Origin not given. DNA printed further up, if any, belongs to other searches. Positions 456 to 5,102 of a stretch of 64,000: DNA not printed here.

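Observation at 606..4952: Solitary 1,448-aa NACHT/STAND NTPase with a C-terminal nuclease-like motif, inserted between dapL and ispH: candidate undescribed single-gene defence system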

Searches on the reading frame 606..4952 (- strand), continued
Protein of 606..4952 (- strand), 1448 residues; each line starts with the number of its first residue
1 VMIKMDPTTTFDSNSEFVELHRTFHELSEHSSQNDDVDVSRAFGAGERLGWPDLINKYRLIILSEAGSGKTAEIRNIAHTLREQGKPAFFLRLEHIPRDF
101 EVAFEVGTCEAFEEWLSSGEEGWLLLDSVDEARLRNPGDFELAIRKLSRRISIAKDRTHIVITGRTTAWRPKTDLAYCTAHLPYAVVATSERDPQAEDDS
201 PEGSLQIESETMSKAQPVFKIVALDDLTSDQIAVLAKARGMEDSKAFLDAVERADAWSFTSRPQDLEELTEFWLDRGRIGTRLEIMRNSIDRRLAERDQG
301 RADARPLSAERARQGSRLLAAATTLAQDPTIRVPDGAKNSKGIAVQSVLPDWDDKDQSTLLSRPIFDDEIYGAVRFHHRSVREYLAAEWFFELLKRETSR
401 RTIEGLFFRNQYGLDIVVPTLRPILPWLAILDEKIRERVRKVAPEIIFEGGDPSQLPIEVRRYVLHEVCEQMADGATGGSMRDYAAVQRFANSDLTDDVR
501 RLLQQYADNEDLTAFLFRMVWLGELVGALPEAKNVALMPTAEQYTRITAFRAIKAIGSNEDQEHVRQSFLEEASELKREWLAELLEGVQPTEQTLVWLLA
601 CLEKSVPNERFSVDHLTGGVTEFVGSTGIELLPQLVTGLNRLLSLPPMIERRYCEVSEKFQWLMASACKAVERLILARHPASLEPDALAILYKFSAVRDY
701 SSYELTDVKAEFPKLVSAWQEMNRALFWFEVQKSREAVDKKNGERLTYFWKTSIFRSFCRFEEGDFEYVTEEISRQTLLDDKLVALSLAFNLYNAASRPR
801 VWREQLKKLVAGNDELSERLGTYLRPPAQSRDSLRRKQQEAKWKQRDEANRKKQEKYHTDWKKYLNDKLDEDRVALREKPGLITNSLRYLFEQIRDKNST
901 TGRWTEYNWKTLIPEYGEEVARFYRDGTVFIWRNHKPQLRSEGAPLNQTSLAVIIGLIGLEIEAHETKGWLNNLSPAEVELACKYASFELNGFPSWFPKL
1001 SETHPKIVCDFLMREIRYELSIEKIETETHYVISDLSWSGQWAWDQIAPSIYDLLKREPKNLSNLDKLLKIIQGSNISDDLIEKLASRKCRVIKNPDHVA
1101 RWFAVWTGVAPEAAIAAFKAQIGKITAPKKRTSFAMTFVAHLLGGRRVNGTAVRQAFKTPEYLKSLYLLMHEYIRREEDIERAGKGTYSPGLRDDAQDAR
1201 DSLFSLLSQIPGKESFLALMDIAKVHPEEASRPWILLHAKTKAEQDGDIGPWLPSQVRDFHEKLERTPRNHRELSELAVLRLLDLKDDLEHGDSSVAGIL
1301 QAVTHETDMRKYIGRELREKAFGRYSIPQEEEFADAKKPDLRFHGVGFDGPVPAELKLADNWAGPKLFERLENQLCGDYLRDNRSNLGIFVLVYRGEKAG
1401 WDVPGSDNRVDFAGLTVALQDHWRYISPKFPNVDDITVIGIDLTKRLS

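Call 77: get_annotated_region(hit=H53, flank=4000)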
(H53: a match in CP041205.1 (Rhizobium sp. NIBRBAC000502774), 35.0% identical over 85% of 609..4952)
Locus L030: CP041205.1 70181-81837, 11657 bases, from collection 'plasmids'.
description: Rhizobium sp. NIBRBAC000502774 plasmid pMK-2, complete sequence
organism: Rhizobium sp. NIBRBAC000502774 (NCBI taxid 2590777)
taxonomy: Bacteria; Pseudomonadota; Alphaproteobacteria; Hyphomicrobiales; Rhizobiaceae; Rhizobium; Rhizobium sp. NIBRBAC000502774
host: -; source: Genome assembly,Coal mine soil; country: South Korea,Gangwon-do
typing (MOB-suite, as given by PLSDB): conjugative; relaxase MOBQ; mating-pair formation MPF_T
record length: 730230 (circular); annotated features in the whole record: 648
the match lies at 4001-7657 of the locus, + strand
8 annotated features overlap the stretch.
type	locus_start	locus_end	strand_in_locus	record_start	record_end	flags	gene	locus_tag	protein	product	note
CDS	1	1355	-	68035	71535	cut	-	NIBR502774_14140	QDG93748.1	AAA family ATPase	-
CDS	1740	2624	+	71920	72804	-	-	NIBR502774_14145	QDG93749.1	hypothetical protein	-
CDS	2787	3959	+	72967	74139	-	-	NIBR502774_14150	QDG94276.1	Fic family protein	-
CDS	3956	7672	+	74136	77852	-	-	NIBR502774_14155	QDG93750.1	hypothetical protein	-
CDS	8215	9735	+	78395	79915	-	-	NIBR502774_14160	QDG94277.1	IS21 family transposase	-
CDS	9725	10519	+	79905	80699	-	-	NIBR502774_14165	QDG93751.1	ATP-binding protein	-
CDS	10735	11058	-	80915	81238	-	-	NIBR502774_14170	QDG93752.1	hypothetical protein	-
CDS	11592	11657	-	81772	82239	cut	-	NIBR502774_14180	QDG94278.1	DUF4189 domain-containing protein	-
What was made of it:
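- Tried and rejected: The truncated Rhizobium plasmid copies appear to be decay next to insertion sequences, not alternative effectors (call 77).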

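Call 78: get_annotated_region(hit=H86, flank=5000)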
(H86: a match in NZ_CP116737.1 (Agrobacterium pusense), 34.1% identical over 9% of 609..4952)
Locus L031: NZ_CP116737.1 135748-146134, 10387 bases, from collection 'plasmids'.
description: Agrobacterium pusense strain CFBP5496 plasmid pAtCFBP5496, complete sequence
organism: Agrobacterium pusense (NCBI taxid 648995)
taxonomy: Bacteria; Pseudomonadota; Alphaproteobacteria; Hyphomicrobiales; Rhizobiaceae; Agrobacterium; Agrobacterium pusense
host: -; source: -; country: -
typing (MOB-suite, as given by PLSDB): non-mobilizable; mating-pair formation MPF_T
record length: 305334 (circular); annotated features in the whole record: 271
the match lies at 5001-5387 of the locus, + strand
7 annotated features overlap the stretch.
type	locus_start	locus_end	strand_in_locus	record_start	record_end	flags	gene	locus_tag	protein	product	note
CDS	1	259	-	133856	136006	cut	catE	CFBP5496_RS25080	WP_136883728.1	catalase C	-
CDS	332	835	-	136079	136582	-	-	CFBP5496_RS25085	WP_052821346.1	ferritin-like domain-containing protein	-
CDS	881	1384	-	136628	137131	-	-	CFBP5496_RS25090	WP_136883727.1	DUF3597 domain-containing protein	-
CDS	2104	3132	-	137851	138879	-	-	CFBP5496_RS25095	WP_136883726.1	IS110 family transposase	-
CDS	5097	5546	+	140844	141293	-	-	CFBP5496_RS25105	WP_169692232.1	hypothetical protein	-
CDS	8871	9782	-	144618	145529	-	-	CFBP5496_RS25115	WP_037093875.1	hypothetical protein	-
CDS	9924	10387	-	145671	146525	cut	-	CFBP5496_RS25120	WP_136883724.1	YsnF/AvaK domain-containing protein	-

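Call 84: search_protein_families(library=padloc, alignment_id=A6, max_evalue=0.00001)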
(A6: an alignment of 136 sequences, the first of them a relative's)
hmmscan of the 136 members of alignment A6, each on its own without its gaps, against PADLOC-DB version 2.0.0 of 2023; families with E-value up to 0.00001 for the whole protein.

A. member 1, L001:4830-5183:+ (118 aa): 0 families

B. families by the number of members that match (of 136 scanned): 304 families (the first 25 are shown)
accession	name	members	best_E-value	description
PDLC04134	mad2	5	5.4e-42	mads_2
PDLC03021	MTase_I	2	5.5e-189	Type I methyltransferase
PDLC03025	MTase_I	2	2.6e-67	Type I methyltransferase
PDLC04135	mad3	2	7.2e-52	mads_3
PDLC01993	RtcR--CARF_AAA_HTH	2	1.2e-51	-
PDLC04030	PD-T4-2_B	2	2.3e-34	-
PDLC03029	MTase_I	2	1.4e-23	Type I methyltransferase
PDLC04140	mad8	2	2.3e-20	mads_8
PDLC03019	MTase_I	2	1.4e-19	Type I methyltransferase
PDLC03035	MTase_I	2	3.8e-19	Type I methyltransferase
PDLC02980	AriA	2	4.9e-16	-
PDLC03624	REase_MTase_IIG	2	1.3e-13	Type IIG restriction enzyme-methyltransferase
PDLC03335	MTase_II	2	1.5e-13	Type II methyltransferase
PDLC03338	MTase_II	2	1.1e-10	Type II methyltransferase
PDLC03348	MTase_II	2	5.1e-10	Type II methyltransferase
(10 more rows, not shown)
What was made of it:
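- Other genomes: neighbours include pAgo, AriA, type I methyltransferases and PDC candidates (call 84).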

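Call 85: search_protein_families(library=pfam, alignment_id=A6, max_evalue=0.00001)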
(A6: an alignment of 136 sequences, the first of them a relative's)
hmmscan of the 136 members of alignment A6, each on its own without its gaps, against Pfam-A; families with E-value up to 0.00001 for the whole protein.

A. member 1, L001:4830-5183:+ (118 aa): 0 families

B. families by the number of members that match (of 136 scanned): 141 families (the first 25 are shown)
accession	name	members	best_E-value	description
PF00158.32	Sigma54_activat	2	2.2e-72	Sigma-54 interaction domain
PF02384.22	N6_Mtase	2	1.2e-58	N-6 DNA Methylase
PF00005.33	ABC_tran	2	8.8e-51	ABC transporter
PF01042.26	Ribonuc_L-PSP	2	4.7e-41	Endoribonuclease L-PSP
PF13586.12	DDE_Tnp_1_2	2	2.8e-22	Transposase DDE domain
PF13304.12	AAA_21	2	5.6e-16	AAA domain, putative AbiEii toxin, Type IV TA system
PF02661.23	Fic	2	1e-15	Fic/DOC family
PF01850.27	PIN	2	1.9e-15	PIN domain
PF12161.14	HsdM_N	2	1.6e-14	HsdM N-terminal domain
PF13847.12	Methyltransf_31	2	9.9e-11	Methyltransferase domain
PF07728.20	AAA_5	2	3e-09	AAA domain (dynein-related subfamily)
PF02463.25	SMC_N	2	5.5e-09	RecF/RecN/SMC N terminal domain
PF07669.17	Eco57I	2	2.1e-08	Eco57I restriction-modification methylase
PF05175.20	MTS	2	6.3e-08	Methyltransferase small domain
PF13401.12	AAA_22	2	3.6e-07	AAA domain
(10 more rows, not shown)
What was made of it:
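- On HyoA (NCBIfam NF058534.1): The 136 neighbours within 5 kb are heterogeneous (calls 84, 85).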

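Call 90: find_related_loci(query=A5, collection=viral_contigs, flank=6000)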
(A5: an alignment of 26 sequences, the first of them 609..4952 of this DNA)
Query A5 (1448 aa) in viral_contigs; peptide patterns used: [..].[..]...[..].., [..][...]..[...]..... (x = any residue, [..] = any of these).
58 stretches matched a pattern; 3 encode a relative of the query (tblastn E <= 1e-3); 3 distinct loci.
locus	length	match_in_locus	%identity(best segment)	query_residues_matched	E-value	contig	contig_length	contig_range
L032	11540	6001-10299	55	17-1447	0e+0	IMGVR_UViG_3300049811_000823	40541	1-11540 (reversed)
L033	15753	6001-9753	29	5-1275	4e-172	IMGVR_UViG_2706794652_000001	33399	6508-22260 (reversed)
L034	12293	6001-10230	29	15-1443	2e-57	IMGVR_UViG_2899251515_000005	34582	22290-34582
